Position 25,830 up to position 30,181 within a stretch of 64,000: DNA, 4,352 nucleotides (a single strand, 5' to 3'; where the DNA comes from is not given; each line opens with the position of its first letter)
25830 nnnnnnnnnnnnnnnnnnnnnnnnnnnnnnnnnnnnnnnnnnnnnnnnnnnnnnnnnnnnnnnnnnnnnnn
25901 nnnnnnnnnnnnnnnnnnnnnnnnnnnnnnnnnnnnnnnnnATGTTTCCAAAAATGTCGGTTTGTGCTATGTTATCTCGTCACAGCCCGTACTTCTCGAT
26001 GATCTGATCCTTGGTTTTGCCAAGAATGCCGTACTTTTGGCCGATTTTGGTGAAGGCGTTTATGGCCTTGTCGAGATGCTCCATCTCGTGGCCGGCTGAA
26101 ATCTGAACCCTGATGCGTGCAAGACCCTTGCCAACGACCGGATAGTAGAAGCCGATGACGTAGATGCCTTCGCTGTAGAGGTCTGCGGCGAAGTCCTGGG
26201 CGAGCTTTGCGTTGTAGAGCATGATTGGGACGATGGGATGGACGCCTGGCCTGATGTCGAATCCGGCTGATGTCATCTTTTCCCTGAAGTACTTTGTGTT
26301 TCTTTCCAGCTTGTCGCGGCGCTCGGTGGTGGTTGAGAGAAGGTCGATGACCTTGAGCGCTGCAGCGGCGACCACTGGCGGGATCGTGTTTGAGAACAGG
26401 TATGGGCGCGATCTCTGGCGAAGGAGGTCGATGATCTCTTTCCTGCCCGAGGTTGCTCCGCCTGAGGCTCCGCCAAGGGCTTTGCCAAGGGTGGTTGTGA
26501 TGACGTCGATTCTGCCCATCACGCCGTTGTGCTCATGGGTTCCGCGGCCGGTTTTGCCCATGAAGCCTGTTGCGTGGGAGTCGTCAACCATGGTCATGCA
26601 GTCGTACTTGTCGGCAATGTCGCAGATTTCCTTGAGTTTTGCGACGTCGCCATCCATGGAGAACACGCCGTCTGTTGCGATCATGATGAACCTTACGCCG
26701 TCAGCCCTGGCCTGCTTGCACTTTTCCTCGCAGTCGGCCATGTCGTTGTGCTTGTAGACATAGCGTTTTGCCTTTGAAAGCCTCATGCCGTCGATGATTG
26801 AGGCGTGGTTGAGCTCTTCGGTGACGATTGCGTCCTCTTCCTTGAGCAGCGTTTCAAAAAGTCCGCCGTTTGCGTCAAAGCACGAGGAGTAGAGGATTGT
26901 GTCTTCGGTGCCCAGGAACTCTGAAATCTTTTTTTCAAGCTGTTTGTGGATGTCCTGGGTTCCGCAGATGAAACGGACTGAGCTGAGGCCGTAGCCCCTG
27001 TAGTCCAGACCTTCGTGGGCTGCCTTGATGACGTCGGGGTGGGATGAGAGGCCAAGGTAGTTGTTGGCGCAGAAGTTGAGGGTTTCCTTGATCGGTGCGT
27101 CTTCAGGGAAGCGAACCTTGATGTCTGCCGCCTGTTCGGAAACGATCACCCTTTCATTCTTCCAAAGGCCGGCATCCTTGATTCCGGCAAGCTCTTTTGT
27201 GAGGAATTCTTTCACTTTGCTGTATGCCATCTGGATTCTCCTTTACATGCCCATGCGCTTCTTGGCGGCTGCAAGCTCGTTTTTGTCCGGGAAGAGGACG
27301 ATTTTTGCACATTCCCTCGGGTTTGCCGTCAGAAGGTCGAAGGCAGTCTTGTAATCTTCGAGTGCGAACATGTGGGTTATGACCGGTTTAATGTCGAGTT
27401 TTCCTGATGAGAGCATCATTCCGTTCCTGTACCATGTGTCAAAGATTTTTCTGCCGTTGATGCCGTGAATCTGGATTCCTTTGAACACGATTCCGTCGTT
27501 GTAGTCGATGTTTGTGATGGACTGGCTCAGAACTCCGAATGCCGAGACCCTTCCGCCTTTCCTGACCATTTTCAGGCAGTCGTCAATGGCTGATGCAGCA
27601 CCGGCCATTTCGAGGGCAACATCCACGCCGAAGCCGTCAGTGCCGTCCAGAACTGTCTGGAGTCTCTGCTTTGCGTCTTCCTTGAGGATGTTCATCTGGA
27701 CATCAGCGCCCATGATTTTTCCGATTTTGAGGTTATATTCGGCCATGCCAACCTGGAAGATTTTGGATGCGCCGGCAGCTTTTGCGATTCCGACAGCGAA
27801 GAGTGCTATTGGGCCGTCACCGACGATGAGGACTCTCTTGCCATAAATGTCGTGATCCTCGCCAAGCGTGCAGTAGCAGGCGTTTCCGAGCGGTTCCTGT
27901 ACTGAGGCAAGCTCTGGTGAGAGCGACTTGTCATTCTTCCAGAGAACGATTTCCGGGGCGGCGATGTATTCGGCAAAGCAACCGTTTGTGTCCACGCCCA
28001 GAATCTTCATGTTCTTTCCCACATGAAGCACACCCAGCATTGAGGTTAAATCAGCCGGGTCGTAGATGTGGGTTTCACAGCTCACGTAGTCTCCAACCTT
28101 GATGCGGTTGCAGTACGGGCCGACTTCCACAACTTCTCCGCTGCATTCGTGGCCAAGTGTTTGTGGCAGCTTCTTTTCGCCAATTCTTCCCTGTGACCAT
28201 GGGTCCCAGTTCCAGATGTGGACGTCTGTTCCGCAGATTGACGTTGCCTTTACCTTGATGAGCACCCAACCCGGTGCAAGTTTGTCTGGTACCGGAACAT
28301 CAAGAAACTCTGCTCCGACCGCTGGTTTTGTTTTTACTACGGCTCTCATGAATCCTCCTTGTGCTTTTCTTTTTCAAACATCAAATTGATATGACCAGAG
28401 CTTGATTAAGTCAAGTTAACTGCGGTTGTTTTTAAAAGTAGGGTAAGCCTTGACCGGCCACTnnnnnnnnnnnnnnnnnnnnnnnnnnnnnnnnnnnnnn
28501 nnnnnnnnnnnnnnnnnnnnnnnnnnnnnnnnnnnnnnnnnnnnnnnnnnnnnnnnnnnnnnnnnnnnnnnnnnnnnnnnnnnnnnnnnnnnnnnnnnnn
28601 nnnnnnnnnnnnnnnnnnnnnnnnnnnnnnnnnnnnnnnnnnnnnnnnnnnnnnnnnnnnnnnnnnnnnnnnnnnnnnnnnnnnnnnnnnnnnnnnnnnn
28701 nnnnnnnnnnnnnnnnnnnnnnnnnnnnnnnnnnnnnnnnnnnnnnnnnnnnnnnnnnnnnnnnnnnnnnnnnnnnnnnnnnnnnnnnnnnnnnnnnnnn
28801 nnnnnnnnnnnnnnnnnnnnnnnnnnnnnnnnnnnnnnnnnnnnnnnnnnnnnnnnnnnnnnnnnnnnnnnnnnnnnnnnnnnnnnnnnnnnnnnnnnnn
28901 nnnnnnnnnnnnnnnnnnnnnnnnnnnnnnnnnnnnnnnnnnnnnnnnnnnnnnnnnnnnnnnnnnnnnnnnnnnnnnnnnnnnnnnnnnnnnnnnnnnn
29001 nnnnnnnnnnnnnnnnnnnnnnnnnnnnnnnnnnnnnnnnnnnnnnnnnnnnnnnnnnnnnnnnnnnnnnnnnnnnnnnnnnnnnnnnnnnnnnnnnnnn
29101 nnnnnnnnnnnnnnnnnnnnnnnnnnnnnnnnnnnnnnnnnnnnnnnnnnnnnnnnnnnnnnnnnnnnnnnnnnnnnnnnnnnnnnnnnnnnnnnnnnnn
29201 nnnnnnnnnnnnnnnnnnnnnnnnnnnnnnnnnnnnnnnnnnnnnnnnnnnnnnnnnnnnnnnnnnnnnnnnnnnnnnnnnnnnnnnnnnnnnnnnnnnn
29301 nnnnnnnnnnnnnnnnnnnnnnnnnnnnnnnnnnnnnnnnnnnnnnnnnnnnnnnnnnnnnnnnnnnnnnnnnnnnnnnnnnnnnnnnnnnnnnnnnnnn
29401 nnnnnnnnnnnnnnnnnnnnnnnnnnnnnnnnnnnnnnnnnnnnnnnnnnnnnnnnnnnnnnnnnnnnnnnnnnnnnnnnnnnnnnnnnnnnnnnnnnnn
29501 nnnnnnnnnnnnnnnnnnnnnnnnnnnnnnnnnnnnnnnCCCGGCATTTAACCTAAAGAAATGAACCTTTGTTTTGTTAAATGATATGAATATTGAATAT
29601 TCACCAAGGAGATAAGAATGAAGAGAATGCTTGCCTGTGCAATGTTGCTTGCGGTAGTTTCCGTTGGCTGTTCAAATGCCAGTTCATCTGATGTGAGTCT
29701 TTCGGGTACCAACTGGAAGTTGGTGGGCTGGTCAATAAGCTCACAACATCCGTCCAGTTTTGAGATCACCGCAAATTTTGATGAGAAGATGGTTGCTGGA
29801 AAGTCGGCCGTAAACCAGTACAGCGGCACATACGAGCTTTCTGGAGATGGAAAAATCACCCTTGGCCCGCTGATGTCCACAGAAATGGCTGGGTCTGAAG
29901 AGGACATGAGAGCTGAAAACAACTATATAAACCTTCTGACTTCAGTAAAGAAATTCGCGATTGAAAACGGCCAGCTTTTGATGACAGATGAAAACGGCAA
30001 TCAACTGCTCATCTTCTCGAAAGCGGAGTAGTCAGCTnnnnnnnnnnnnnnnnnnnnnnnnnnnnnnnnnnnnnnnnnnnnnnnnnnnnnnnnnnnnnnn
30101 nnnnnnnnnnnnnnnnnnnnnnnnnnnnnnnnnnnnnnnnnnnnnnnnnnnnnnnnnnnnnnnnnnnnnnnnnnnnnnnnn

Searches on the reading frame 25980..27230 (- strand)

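Call 41: search_protein_families(library=pfam, proteins=[window:25980-27230:-], max_evalue=0.001)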
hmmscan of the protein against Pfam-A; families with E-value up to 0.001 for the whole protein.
window:25980-27230:- (416 aa): 4 families
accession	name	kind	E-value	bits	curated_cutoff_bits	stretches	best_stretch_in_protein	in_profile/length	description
PF00155.27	Aminotran_1_2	-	1.3e-65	222.4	19.7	1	49-393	2-361/361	Aminotransferase class I and II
PF00464.25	SHMT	-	0.00018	20.7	27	1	157-269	148-251/399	Serine hydroxymethyltransferase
PF00266.25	Aminotran_5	-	0.00024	20.6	21.5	1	90-221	40-180/371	Aminotransferase class-V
PF01053.26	Cys_Met_Meta_PP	-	0.00051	19.1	27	1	95-224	54-181/381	Cys/Met metabolism PLP-dependent enzyme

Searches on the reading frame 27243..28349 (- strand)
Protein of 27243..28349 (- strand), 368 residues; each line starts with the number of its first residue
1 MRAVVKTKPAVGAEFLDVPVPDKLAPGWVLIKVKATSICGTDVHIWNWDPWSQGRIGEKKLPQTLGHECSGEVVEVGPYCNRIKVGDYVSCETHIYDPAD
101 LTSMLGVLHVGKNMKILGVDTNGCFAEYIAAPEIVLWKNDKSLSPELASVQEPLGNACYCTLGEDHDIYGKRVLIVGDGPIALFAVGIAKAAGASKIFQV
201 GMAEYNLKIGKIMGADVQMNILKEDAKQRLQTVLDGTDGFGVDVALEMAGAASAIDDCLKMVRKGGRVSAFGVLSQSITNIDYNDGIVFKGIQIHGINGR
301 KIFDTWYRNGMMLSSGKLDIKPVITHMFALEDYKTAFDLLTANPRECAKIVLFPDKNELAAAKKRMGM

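Call 41: search_protein_families(library=pfam, proteins=[window:27243-28349:-], max_evalue=0.001)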
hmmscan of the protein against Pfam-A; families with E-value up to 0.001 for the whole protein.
window:27243-28349:- (368 aa): 3 families
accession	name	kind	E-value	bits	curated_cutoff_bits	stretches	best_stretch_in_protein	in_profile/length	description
PF08240.17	ADH_N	-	1.4e-21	77.1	23.5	1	26-137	2-100/104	Alcohol dehydrogenase GroES-like domain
PF00107.32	ADH_zinc_N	-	3.9e-19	69.3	31.8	1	180-307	1-121/129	Zinc-binding dehydrogenase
PF13602.12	ADH_zinc_N_2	-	4.3e-07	31.4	27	1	227-352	15-134/134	Zinc-binding dehydrogenase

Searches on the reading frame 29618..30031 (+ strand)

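Call 73: search_protein_families(library=pfam, proteins=[window:29618-30031:+], max_evalue=0.001)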
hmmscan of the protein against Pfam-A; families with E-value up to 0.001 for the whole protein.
window:29618-30031:+ (137 aa): 1 family
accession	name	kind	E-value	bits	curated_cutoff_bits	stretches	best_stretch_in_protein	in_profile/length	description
PF03724.22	META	-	1.1e-21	77.3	24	1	27-133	3-108/109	META domain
